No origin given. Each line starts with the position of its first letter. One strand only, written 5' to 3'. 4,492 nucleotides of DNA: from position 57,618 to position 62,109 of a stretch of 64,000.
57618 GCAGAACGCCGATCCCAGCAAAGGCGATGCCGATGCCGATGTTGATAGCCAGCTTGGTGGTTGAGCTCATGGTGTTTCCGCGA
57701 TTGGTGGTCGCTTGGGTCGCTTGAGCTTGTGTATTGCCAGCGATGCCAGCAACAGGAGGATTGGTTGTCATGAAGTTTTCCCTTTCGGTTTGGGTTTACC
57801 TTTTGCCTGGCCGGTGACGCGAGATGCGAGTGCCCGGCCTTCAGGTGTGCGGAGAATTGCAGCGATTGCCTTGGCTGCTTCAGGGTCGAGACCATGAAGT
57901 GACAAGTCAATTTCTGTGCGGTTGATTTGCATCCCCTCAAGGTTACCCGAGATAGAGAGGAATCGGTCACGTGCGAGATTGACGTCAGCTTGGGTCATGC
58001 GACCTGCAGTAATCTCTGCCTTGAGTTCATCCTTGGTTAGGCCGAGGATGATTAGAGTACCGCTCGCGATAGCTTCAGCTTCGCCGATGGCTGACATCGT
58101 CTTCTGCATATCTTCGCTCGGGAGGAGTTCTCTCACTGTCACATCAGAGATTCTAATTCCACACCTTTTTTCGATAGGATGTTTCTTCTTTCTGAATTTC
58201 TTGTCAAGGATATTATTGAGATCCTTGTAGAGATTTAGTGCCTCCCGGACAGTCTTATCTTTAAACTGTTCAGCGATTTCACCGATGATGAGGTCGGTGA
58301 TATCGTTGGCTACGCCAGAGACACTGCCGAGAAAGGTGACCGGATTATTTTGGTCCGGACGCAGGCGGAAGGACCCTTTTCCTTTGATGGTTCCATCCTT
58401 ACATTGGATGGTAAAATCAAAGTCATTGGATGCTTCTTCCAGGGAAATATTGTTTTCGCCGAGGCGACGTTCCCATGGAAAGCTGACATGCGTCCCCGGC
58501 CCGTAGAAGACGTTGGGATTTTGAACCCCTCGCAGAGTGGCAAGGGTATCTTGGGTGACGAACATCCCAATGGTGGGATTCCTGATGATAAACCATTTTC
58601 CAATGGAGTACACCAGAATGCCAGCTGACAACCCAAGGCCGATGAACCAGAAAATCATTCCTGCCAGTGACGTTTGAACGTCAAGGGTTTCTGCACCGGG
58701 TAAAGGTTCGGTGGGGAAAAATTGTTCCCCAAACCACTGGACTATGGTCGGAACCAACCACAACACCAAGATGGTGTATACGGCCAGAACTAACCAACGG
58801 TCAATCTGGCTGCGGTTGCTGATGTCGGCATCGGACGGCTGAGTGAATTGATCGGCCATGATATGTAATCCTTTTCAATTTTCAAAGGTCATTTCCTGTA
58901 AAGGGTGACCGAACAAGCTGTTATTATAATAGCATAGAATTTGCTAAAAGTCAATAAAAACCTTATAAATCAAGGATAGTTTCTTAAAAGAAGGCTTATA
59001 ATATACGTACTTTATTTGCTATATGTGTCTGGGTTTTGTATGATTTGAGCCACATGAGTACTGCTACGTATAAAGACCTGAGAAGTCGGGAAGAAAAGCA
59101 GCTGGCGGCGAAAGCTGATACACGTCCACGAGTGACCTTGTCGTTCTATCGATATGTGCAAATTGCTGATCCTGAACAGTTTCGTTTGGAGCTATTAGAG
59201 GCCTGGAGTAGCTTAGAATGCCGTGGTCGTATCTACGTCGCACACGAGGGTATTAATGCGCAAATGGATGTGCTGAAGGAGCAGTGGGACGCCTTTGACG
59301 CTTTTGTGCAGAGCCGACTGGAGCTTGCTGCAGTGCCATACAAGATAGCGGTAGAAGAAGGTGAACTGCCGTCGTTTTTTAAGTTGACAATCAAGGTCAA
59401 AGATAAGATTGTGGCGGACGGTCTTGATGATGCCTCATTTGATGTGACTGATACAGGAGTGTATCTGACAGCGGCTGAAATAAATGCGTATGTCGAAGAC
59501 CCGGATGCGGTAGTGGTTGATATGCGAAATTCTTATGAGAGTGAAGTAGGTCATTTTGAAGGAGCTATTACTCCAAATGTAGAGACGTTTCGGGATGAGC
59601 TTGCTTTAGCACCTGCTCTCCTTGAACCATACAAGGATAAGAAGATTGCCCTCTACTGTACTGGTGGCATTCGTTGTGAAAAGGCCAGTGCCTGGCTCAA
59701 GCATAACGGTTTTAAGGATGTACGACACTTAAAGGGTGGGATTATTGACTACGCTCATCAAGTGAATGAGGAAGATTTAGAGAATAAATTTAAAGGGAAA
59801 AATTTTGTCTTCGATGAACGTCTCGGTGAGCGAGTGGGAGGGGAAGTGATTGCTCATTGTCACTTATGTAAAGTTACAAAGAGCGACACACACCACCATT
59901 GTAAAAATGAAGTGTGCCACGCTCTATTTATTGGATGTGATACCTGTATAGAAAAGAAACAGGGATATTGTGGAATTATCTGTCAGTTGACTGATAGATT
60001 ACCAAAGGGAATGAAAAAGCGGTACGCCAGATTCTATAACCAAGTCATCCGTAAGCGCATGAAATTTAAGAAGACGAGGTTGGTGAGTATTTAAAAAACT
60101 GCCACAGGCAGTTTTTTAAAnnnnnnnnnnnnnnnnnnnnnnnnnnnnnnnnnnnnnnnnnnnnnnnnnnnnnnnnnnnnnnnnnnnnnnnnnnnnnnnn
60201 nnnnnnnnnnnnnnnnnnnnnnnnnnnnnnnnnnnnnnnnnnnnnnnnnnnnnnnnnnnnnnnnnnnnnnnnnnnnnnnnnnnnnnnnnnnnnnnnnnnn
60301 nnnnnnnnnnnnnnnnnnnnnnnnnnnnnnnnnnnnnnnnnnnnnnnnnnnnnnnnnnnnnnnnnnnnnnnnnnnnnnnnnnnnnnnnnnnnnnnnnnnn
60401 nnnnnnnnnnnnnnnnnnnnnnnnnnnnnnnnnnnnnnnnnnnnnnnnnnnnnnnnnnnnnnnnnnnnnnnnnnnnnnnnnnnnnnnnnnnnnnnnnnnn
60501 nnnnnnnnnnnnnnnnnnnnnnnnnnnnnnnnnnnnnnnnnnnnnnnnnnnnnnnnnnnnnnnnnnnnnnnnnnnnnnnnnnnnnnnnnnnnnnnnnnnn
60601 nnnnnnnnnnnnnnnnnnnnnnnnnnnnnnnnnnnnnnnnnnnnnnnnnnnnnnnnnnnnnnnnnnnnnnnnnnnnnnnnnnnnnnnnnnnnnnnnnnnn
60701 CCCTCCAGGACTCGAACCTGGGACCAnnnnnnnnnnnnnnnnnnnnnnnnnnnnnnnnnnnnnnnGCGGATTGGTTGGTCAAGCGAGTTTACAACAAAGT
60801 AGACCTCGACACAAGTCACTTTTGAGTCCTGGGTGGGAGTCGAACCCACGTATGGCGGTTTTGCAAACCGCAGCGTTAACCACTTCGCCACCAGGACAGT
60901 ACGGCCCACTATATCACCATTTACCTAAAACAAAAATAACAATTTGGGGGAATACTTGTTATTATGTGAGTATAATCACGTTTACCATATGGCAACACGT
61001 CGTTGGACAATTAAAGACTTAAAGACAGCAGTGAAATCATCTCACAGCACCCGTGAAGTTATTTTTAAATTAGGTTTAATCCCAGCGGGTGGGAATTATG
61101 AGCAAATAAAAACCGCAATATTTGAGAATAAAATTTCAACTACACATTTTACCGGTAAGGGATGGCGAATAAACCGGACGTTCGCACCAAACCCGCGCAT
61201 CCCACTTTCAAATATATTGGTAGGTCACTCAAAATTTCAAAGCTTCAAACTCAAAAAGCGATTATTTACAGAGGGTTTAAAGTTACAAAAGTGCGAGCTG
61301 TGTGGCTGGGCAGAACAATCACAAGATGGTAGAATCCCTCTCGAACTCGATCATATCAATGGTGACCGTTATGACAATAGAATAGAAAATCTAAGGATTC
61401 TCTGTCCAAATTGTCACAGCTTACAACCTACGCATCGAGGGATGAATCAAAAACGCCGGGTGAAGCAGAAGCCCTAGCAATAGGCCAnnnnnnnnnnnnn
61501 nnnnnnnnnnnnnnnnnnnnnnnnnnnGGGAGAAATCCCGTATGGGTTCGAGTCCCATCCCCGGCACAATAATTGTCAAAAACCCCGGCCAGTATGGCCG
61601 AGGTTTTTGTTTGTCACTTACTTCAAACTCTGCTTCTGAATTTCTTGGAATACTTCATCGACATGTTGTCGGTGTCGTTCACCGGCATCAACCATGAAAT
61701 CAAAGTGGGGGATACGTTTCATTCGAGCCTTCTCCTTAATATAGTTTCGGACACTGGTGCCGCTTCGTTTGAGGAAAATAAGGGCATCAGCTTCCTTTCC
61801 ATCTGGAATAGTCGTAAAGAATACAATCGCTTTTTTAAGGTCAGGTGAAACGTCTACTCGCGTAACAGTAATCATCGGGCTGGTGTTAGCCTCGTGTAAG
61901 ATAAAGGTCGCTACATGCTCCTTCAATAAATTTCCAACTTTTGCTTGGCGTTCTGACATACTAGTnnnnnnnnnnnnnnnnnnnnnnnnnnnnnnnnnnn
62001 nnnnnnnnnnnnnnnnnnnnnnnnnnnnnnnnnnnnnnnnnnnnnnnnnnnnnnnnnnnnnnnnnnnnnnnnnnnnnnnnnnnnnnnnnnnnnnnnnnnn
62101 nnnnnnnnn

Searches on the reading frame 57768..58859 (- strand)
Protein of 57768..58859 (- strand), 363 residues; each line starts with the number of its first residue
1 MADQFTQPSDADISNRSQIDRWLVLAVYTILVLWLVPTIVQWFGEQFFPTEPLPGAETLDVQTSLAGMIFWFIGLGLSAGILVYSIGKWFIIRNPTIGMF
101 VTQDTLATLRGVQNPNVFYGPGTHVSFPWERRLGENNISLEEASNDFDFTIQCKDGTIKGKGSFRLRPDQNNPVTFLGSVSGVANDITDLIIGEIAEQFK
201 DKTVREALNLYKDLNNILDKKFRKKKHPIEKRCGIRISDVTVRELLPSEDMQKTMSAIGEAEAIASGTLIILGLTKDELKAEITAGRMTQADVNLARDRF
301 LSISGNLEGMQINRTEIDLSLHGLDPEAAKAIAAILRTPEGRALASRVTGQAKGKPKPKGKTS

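Call 3: search_protein_families(library=pfam, proteins=[window:57768-58859:-], max_evalue=1)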
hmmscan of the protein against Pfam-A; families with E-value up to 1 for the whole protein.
window:57768-58859:- (363 aa): 1 family
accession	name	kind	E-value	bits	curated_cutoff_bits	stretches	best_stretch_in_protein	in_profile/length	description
PF01145.31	Band_7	-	1.8e-07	31.8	23.6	1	111-265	19-165/176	SPFH domain / Band 7 family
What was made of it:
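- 57037..58859 (-): Two convergent genes: a 244-aa membrane protein and a 363-aa SPFH/Band-7 membrane protein. They are positionally conserved neighbours, and whether they belong to the system is uncertain. Band_7 31.8 bits (call 3).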

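Call 4: search_protein_families(library=ncbifam, proteins=[window:57768-58859:-], max_evalue=1)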
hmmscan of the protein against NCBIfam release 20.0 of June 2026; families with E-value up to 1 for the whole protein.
window:57768-58859:- (363 aa): 0 families

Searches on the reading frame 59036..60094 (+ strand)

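Call 53: search_protein_families(library=pfam, proteins=[window:59036-60094:+], max_evalue=0.001)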
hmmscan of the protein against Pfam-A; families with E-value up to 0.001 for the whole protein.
window:59036-60094:+ (352 aa): 3 families
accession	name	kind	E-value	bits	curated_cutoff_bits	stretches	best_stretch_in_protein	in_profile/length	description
PF17773.7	UPF0176_N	-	2.5e-22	79.5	26.2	1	33-125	2-92/92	UPF0176 acylphosphatase like domain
PF12368.13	Rhodanese_C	-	1.4e-15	57.8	26.9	1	253-317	1-66/66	Rhodanase C-terminal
PF00581.25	Rhodanese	-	2.9e-12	47.4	22.2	1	145-238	1-98/102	Rhodanese-like domain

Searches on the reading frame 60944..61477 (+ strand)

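Call 53: search_protein_families(library=pfam, proteins=[window:60944-61477:+], max_evalue=0.001)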
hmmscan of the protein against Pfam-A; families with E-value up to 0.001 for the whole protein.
window:60944-61477:+ (177 aa): 2 families
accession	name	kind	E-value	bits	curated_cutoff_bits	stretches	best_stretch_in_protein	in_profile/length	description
PF13392.12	HNH_3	-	2.7e-07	30.5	24.8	1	129-152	13-38/46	HNH endonuclease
PF01844.29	HNH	-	4e-05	24.1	21.4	1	117-159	1-42/47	HNH endonuclease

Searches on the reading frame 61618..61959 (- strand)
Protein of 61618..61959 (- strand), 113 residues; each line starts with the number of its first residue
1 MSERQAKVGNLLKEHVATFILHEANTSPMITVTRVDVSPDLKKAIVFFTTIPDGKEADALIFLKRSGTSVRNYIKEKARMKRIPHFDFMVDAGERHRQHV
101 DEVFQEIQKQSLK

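Call 35: find_encoding_contigs(protein=window:61618-61959:-, flank=10000, max_places=2)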
Protein window:61618-61959:- (113 aa): 1 contig read that carries it; 1 place shown.
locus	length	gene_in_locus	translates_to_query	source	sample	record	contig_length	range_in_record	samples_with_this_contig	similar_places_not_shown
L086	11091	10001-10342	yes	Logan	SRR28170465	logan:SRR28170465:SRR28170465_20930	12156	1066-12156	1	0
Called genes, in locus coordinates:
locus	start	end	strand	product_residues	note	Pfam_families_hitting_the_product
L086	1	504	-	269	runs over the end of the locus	PF00685:Sulfotransfer_1, PF13469:Sulfotransfer_3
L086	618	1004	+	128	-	-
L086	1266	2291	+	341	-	PF00331:Glyco_hydro_10, PF02449:Glyco_hydro_42 (faint)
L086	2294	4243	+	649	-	PF00933:Glyco_hydro_3, PF01915:Glyco_hydro_3_C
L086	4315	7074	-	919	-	PF02861:Clp_N, PF23569:NBD_SMAX1, PF00004:AAA, PF17871:AAA_lid_9, PF00004:AAA, PF07724:AAA_2, PF07728:AAA_5, PF10431:ClpB_D2-small, +7 more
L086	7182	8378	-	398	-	PF00266:Aminotran_5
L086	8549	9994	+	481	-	PF00009:GTP_EFTU, PF01926:MMR_HSR1, PF22042:EF-G_D2, PF03144:GTP_EFTU_D2 (faint), PF11987:IF-2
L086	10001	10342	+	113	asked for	PF02033:RBFA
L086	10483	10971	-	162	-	PF13392:HNH_3 (weak)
